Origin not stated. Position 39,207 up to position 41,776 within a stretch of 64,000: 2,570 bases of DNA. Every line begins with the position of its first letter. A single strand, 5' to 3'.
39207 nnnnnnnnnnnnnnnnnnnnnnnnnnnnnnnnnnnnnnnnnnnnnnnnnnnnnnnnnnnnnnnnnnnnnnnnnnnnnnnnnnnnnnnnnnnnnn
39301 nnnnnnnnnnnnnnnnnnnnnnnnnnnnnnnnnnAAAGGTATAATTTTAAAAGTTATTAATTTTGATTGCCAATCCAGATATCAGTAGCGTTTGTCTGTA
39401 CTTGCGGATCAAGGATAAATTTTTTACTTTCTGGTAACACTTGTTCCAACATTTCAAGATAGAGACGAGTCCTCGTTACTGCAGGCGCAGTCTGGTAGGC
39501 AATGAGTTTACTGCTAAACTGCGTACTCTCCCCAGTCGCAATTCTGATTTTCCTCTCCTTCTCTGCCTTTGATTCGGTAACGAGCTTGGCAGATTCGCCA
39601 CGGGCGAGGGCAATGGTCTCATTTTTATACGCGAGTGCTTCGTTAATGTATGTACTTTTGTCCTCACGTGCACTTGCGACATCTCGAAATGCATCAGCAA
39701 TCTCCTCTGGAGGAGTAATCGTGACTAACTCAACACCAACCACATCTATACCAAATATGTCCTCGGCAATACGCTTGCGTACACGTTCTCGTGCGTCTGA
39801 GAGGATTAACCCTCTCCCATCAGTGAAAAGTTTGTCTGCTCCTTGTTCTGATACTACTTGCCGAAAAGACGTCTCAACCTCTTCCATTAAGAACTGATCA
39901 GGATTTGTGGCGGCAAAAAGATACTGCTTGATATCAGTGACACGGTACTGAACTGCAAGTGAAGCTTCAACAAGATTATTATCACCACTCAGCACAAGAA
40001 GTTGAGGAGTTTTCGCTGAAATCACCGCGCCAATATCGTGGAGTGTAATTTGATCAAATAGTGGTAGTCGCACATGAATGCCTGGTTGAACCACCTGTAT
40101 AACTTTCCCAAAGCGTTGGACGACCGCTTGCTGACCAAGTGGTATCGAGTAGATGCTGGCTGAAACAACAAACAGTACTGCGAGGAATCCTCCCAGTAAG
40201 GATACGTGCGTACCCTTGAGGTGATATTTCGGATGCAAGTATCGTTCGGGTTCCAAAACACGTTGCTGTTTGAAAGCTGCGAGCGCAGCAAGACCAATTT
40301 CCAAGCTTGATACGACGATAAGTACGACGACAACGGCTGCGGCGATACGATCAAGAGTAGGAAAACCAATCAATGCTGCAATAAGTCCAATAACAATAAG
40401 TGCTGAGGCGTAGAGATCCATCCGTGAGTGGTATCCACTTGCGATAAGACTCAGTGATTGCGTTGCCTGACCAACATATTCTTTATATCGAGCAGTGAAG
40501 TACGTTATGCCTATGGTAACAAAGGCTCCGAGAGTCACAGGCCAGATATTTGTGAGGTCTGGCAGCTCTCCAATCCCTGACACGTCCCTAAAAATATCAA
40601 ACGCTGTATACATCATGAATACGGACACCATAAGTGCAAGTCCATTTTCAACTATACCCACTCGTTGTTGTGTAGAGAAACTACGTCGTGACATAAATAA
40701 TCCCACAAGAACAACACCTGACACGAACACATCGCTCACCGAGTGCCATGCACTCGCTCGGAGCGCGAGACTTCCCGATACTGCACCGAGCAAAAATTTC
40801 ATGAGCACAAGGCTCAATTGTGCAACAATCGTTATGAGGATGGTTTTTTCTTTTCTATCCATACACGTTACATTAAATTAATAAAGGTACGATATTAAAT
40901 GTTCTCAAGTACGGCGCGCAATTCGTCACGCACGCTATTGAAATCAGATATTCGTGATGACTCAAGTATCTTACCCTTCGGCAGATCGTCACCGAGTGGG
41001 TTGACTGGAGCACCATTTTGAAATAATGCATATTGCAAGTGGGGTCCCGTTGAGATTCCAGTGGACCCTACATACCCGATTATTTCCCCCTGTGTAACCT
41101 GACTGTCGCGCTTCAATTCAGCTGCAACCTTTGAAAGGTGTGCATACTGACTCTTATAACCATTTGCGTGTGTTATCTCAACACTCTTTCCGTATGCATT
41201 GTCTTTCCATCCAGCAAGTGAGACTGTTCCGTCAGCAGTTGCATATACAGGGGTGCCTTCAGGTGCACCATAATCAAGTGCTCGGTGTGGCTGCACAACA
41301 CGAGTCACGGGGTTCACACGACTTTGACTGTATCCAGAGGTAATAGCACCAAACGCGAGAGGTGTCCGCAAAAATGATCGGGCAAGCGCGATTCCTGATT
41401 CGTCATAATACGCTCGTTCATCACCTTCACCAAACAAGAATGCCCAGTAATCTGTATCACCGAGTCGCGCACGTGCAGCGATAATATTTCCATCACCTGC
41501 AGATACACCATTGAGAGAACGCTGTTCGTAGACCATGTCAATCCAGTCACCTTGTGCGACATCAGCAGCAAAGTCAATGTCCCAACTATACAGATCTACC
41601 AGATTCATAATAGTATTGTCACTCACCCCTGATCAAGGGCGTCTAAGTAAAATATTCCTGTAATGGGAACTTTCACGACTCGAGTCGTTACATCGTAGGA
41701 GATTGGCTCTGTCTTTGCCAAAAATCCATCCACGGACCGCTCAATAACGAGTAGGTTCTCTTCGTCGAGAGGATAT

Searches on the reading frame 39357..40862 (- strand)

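Call 45: search_protein_families(library=pfam, proteins=[window:39357-40862:-], max_evalue=0.001)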
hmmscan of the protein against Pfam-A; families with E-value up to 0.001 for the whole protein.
window:39357-40862:- (501 aa): 2 families
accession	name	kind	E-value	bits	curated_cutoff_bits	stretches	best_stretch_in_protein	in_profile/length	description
PF01145.31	Band_7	-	7.1e-26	91.8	23.6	1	239-409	2-172/176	SPFH domain / Band 7 family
PF01545.26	Cation_efflux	-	4.1e-23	82.6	26.6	1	9-193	2-193/198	Cation efflux family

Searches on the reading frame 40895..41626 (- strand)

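Call 45: search_protein_families(library=pfam, proteins=[window:40895-41626:-], max_evalue=0.001)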
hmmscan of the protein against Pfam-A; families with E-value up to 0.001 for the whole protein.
window:40895-41626:- (243 aa): 2 families
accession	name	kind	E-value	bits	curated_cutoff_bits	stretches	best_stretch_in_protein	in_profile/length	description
PF01551.29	Peptidase_M23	-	3.8e-31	107.6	28.7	1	113-210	2-96/96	Peptidase family M23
PF19425.4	Csd3_N2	-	1.2e-07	32.1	27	1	2-91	27-111/122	Csd3 second domain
